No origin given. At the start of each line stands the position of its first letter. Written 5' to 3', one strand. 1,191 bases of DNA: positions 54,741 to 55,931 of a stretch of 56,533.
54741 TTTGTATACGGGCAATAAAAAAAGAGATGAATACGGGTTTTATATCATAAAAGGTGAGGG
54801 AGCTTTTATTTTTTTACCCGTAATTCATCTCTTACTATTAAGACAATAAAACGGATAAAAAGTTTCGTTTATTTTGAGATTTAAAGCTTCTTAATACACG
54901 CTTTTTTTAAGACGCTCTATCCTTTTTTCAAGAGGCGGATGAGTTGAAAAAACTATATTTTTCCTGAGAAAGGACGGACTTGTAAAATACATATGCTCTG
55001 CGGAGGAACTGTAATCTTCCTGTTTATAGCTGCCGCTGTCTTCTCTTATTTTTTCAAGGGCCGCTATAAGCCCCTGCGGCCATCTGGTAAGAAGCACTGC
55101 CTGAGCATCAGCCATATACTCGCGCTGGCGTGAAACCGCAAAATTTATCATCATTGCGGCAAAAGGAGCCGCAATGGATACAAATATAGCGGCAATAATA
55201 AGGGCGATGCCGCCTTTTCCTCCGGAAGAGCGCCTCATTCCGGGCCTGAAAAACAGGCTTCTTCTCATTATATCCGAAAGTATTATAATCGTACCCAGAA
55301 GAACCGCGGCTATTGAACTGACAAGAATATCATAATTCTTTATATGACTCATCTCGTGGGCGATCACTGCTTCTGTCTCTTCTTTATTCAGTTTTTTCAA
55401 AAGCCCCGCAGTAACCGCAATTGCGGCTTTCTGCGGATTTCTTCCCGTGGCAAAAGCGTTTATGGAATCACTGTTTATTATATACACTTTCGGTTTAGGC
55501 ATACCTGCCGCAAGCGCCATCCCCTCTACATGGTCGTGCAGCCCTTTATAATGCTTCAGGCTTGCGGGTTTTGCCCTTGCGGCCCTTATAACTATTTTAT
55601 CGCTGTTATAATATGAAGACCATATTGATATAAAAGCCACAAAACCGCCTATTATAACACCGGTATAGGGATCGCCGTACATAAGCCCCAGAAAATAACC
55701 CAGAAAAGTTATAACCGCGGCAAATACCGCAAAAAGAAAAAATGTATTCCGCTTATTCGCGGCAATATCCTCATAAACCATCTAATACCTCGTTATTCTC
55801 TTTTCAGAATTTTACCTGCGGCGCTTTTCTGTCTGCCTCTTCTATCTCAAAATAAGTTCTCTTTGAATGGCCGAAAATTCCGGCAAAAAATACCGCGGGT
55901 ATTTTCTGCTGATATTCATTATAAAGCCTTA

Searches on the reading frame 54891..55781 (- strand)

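Call 37: search_protein_families(library=pfam, proteins=[window:54891-55781:-])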
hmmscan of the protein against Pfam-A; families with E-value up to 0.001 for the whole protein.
window:54891-55781:- (296 aa): 2 families
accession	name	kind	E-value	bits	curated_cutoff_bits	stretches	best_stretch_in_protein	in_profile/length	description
PF01435.24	Peptidase_M48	-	2.5e-34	119.2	20.3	1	80-293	6-184/186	Peptidase family M48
PF05569.17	Peptidase_M56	-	5.7e-07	29.4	31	1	43-162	107-219/296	BlaR1 peptidase M56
